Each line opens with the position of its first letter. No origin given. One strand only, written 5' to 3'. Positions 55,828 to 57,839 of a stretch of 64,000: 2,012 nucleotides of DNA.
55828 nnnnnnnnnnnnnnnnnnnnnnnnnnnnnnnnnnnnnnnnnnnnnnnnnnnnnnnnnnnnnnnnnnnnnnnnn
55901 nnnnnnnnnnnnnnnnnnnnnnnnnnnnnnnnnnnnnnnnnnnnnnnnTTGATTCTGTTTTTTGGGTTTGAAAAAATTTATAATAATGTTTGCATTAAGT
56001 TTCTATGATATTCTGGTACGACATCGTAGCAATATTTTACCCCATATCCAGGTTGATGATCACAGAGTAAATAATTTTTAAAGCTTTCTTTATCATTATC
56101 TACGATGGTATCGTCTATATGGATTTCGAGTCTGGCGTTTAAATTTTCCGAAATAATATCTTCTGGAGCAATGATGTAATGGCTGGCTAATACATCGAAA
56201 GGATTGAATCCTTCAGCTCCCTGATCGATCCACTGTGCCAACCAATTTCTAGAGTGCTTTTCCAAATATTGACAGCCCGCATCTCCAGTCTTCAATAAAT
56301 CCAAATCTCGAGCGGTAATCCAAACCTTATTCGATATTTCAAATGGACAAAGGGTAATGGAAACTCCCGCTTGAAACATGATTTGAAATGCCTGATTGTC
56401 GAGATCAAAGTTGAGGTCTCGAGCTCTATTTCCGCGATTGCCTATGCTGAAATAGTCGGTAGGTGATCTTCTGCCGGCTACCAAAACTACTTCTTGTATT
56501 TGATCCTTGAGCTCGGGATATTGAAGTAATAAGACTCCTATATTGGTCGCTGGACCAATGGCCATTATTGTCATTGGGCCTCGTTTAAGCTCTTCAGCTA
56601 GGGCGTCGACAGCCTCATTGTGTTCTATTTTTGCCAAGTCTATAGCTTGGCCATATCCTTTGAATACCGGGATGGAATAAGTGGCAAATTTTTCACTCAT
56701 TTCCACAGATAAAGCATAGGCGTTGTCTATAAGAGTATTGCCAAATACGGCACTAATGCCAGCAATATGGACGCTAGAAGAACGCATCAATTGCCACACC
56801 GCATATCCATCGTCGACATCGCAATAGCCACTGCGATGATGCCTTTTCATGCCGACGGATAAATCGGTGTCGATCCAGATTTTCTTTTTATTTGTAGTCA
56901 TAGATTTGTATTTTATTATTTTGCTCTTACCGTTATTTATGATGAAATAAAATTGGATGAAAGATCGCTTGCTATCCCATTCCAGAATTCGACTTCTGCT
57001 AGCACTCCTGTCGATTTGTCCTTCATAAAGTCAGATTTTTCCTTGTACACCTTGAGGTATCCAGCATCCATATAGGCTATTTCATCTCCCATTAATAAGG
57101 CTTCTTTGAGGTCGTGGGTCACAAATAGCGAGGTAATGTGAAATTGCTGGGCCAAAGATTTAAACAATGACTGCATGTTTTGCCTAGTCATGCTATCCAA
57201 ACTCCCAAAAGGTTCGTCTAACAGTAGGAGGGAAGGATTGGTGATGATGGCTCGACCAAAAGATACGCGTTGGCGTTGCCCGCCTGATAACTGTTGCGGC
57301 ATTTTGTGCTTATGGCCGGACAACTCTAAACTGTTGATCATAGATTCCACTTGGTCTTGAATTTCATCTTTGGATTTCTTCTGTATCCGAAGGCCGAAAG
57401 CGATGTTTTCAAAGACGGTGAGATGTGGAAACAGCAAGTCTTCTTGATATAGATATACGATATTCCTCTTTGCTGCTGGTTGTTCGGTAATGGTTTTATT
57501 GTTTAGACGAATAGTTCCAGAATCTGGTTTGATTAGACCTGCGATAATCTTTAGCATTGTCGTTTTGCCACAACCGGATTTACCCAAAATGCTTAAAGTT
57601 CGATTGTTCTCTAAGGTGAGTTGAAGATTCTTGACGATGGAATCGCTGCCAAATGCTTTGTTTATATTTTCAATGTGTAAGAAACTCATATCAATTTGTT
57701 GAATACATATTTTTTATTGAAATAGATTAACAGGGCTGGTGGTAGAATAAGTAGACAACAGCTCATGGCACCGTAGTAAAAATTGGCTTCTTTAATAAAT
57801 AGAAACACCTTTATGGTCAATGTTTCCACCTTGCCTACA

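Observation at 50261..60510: Non-glycan PUL-like operon: SusC/SusD coupled to an MtnK-like kinase, a nucleoside hydrolase and a full ABC importer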

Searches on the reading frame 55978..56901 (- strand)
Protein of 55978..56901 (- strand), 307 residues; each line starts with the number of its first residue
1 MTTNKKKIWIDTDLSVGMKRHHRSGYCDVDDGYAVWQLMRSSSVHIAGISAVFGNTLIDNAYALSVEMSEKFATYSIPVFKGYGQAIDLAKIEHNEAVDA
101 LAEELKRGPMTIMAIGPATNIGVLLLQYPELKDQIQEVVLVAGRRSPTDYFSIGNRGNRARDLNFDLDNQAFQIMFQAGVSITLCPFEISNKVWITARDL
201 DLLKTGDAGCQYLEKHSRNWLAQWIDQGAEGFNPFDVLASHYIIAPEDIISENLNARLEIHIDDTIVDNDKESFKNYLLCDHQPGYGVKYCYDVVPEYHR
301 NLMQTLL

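Call 3: search_protein_families(library=pfam, proteins=[window:55978-56901:-], max_evalue=0.01)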
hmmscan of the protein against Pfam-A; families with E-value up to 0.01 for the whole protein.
window:55978-56901:- (307 aa): 1 family
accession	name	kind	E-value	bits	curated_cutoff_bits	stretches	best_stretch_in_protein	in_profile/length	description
PF01156.24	IU_nuc_hydro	-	1.8e-30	107.1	34.2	1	28-272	8-277/297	Inosine-uridine preferring nucleoside hydrolase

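Call 4: search_protein_families(library=ncbifam, proteins=[window:55978-56901:-], max_evalue=0.01)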
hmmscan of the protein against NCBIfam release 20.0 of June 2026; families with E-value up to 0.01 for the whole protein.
window:55978-56901:- (307 aa): 4 families
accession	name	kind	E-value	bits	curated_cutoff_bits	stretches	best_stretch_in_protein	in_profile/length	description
NF008036.0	PRK10768.1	equivalog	5.8e-23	81.5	382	1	82-263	88-261/304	ribonucleoside hydrolase RihC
NF007761.0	PRK10443.1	equivalog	5.5e-15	55.2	433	1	94-205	101-207/311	pyrimidine-specific ribonucleoside hydrolase RihA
NF007417.0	PRK09955.1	equivalog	3e-09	36.2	459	1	107-256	116-260/313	ribosylpyrimidine nucleosidase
NF052221.1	UridNuclsHydUriH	equivalog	1.4e-06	27.7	450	1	94-195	100-197/310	uridine-preferring nucleoside hydrolase UriH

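Call 7: search_solved_structures(query=window:55978-56901:-, max_evalue=0.001, show_alignments=1)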
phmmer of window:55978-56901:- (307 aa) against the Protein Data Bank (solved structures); distinct sequences matched with E-value up to 0.001: 15.
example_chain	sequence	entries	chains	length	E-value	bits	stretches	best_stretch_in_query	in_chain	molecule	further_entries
6zk1_A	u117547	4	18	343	2.1e-11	46.6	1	91-232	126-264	Pyrimidine-specific ribonucleoside hydrolase rihA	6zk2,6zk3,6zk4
4kpo_A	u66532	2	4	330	5.9e-11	45.1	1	90-206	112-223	Nucleoside N-ribohydrolase 3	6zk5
4wr2_A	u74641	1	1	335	1.2e-10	44.1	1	96-204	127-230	Pyrimidine-specific ribonucleoside hydrolase RihA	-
8qnd_A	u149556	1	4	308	2.6e-10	43.1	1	82-268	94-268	Inosine-uridine nucleoside N-ribohydrolase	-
3mkm_A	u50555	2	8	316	4.6e-10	42.2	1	106-260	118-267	Putative uncharacterized protein YeiK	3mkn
1q8f_A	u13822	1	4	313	4.8e-10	42.2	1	106-260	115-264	Pyrimidine nucleoside hydrolase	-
6ba1_A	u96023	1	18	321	4.9e-10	42.1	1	91-199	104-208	Inosine-uridine preferring nucleoside hydrolase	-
3b9x_A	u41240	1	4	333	5.4e-10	42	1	106-260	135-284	Pyrimidine-specific ribonucleoside hydrolase rihB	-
3g5i_A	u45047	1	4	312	1.3e-09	40.7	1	96-202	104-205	Pyrimidine-specific ribonucleoside hydrolase rihA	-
1yoe_A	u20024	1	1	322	1.4e-09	40.7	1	96-202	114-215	Hypothetical protein ybeK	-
4kpn_A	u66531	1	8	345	2.4e-08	36.6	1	107-208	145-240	Nucleoside N-ribohydrolase 1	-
3t8i_A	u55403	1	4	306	1.5e-06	30.7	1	93-191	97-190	Purine nucleosidase, (IunH-2)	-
8db6_B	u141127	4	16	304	0.00049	22.4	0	27-88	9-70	Inosine-uridine preferring nucleoside hydrolase family protein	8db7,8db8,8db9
6ba0_A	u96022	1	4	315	0.00058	22.2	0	106-195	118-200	Cytidine/uridine-specific hydrolase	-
3t8j_A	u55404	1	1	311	0.00072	21.9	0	100-204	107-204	Purine nucleosidase, (IunH-1)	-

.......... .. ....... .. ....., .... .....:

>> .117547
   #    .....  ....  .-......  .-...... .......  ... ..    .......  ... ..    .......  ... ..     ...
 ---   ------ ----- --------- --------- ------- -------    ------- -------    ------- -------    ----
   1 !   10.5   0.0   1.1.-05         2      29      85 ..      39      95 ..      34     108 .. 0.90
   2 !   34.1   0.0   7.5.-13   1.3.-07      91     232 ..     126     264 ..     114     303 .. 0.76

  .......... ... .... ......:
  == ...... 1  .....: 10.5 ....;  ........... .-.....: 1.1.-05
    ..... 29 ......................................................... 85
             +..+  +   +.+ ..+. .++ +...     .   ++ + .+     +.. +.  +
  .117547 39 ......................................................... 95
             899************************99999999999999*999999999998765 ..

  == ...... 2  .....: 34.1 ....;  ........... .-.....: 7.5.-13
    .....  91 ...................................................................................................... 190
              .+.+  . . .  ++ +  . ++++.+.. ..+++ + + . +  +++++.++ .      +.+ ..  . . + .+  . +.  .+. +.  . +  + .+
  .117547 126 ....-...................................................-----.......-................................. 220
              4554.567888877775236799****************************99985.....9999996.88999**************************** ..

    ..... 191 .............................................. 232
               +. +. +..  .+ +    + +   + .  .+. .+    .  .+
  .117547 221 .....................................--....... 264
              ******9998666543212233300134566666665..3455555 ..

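Call 50: search_solved_structures(query=A2, max_evalue=0.001, show_alignments=3)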
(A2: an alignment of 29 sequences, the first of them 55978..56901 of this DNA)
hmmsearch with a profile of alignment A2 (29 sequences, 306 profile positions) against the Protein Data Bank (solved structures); distinct sequences matched with E-value up to 0.001: 24.
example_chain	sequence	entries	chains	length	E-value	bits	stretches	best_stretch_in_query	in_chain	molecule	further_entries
6zk1_A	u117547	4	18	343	1.2e-16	63.9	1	107-250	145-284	Pyrimidine-specific ribonucleoside hydrolase rihA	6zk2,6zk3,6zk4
4kpo_A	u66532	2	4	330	2e-15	59.9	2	107-222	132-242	Nucleoside N-ribohydrolase 3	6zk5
3g5i_A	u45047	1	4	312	2.5e-15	59.5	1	93-229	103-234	Pyrimidine-specific ribonucleoside hydrolase rihA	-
1yoe_A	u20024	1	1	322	2.8e-15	59.4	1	93-229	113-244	Hypothetical protein ybeK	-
8qnd_A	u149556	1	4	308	8.3e-15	57.8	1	94-254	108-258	Inosine-uridine nucleoside N-ribohydrolase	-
6ba1_A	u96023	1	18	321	6.9e-13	51.5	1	90-257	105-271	Inosine-uridine preferring nucleoside hydrolase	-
4wr2_A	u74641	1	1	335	1.2e-11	47.4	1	92-204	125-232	Pyrimidine-specific ribonucleoside hydrolase RihA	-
3mkm_A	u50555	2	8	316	1.7e-11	47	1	91-259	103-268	Putative uncharacterized protein YeiK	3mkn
1q8f_A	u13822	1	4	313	1.8e-11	46.9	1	91-259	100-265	Pyrimidine nucleoside hydrolase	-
3b9x_A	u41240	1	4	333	1.9e-11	46.8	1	91-259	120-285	Pyrimidine-specific ribonucleoside hydrolase rihB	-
8db6_B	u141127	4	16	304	3.1e-10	42.8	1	25-88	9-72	Inosine-uridine preferring nucleoside hydrolase family protein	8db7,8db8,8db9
3t8i_A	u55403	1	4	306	4e-10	42.4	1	92-222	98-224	Purine nucleosidase, (IunH-2)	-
4kpn_A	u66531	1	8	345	3.1e-09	39.5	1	107-217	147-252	Nucleoside N-ribohydrolase 1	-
5mj7_A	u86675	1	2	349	6.4e-09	38.5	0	94-187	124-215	Uncharacterized protein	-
3t8j_A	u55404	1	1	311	8.8e-09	38.1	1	33-211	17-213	Purine nucleosidase, (IunH-1)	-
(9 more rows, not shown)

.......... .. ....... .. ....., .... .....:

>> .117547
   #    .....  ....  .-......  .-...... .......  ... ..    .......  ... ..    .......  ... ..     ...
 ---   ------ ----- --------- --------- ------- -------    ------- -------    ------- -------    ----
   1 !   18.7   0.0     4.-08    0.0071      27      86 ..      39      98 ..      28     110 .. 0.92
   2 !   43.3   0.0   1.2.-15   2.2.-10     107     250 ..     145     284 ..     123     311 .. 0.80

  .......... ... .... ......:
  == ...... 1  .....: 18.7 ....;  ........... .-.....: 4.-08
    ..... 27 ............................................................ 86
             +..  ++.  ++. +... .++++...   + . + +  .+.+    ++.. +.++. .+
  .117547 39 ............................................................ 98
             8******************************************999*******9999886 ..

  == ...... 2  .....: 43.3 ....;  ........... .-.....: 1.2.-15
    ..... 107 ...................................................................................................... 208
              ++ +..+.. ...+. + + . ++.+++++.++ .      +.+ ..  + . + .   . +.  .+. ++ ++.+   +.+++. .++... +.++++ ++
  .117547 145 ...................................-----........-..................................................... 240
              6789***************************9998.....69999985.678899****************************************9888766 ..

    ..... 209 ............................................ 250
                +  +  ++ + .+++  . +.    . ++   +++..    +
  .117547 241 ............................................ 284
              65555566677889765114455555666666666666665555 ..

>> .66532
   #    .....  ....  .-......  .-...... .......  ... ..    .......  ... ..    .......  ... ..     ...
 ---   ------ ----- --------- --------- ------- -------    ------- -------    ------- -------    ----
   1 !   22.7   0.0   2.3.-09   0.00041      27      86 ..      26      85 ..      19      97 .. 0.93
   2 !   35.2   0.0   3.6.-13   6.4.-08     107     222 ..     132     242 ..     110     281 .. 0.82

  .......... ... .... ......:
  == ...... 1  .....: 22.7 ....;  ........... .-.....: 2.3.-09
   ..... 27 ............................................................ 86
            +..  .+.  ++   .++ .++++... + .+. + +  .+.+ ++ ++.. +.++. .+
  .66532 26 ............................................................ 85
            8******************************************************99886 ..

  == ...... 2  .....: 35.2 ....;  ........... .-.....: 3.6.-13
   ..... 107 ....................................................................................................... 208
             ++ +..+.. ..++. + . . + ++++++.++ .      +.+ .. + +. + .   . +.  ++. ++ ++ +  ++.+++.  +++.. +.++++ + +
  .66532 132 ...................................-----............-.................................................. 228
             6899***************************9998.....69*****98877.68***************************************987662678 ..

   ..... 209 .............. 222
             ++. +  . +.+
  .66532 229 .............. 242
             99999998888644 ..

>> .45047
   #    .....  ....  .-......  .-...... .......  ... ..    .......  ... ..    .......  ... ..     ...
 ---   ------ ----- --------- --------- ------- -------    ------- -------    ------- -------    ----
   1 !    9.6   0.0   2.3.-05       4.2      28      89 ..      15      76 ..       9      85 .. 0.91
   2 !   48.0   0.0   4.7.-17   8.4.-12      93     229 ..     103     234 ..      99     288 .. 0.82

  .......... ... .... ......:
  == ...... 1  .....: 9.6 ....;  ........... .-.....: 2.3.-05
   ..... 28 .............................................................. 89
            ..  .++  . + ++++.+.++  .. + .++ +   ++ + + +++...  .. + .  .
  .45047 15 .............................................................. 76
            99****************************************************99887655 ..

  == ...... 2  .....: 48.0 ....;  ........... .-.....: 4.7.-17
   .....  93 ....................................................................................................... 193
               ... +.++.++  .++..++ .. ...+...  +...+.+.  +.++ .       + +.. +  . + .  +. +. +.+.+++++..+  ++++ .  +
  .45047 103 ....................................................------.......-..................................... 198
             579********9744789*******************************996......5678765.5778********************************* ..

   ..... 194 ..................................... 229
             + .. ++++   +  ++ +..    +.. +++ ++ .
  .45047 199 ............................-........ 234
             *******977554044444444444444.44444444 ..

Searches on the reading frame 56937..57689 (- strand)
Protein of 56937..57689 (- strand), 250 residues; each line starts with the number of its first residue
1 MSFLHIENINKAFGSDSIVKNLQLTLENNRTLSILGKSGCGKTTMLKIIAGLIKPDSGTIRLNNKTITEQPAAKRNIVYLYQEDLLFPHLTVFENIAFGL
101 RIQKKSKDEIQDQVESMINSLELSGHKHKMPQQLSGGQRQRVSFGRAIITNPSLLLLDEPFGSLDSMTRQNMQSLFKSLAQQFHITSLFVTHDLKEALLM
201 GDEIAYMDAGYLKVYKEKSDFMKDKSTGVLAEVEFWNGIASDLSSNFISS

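Call 3: search_protein_families(library=pfam, proteins=[window:56937-57689:-], max_evalue=0.01)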
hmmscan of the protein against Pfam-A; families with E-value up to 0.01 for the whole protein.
window:56937-57689:- (250 aa): 9 families
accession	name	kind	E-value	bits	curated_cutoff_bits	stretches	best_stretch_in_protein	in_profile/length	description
PF00005.33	ABC_tran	-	5.3e-38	131.2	25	1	19-161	1-136/137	ABC transporter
PF20720.3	nSTAND3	-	0.0012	19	27.2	1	20-50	8-38/155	Novel STAND NTPase 3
PF03215.21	Rad17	-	0.002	18.6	23.8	1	25-75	41-90/186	Rad17 P-loop domain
PF20703.3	nSTAND1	-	0.0021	18.2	27.1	1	13-56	17-58/379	Novel STAND NTPase 1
PF06745.19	ATPase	-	0.0026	17.6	26.6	0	165-193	137-164/231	KaiC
PF13558.12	SbcC_Walker_B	-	0.0037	17.9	27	0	150-177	62-89/90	SbcC/RAD50-like, Walker B motif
PF02463.25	SMC_N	-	0.0045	16.9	40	0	30-188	25-197/220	RecF/RecN/SMC N terminal domain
PF00004.35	AAA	-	0.0058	17.5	21.2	0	34-80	3-52/131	ATPase family associated with various cellular activities (AAA)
PF03193.22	RsgA_GTPase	-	0.0089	16.3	30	0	19-61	97-138/174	RsgA GTPase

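Call 4: search_protein_families(library=ncbifam, proteins=[window:56937-57689:-], max_evalue=0.01)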
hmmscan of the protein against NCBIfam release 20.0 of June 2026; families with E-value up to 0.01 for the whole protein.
window:56937-57689:- (250 aa): 193 families (the best 25 are shown)
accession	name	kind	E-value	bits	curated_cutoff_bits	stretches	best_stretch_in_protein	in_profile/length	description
NF006987.0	PRK09452.1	equivalog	1.4e-71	241.2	482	1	3-213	17-227/378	spermidine/putrescine ABC transporter ATP-binding protein PotA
TIGR03265.1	PhnT2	equivalog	1.3e-70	238.4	457.7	1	2-217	3-218/353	putative 2-aminoethylphosphonate ABC transporter ATP-binding protein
NF043075.1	MMSYN1_0197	equivalog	1.9e-69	234.2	550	1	4-214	3-213/341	spermidine/putrescine ABC transporter ATP-binding protein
NF040840.2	tungstate_WtpC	equivalog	5.6e-67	226.5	440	1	4-232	2-230/347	tungstate ABC transporter ATP-binding protein WtpC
TIGR00968.1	3a0106s01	subfamily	6e-66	222.3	342.75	1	5-223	2-220/237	sulfate ABC transporter ATP-binding protein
TIGR01187.1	potA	subfamily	8.1e-65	219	355.6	1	34-219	1-186/325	polyamine ABC transporter ATP-binding protein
TIGR03258.1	PhnT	equivalog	5.2e-62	210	499.15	1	4-232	9-238/359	2-aminoethylphosphonate ABC transport system ATP-binding subunit PhnT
NF008513.0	PRK11432.1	equivalog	6.4e-62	209.5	496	1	2-227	5-230/351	ferric ABC transporter ATP-binding protein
NF008653.0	PRK11650.1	subfamily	8.9e-61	205.9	432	1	1-212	1-213/357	sn-glycerol-3-phosphate ABC transporter ATP-binding protein UgpC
NF040933.2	ABC_arch_GlcV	equivalog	1.3e-58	198.6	450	1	5-228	4-236/357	glucose ABC transporter ATP-binding protein GlcV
NF008105.0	PRK10851.1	equivalog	2.5e-55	187.7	502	1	4-227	3-230/362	sulfate/thiosulfate ABC transporter ATP-binding protein CysA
NF008421.0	PRK11248.1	equivalog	4.9e-55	186.8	357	1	4-216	2-211/255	taurine ABC transporter ATP-binding subunit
NF008233.0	PRK11000.1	equivalog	6.1e-54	183.2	568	1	1-212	1-212/369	maltose/maltodextrin ABC transporter ATP-binding protein MalK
NF008621.0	PRK11607.1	equivalog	7.3e-54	183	613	1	3-223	19-239/377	putrescine ABC transporter ATP-binding subunit PotG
TIGR01186.1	proV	subfamily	1.2e-53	182.5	326.6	1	12-211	2-207/363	betaine/proline/choline family ABC transporter ATP-binding protein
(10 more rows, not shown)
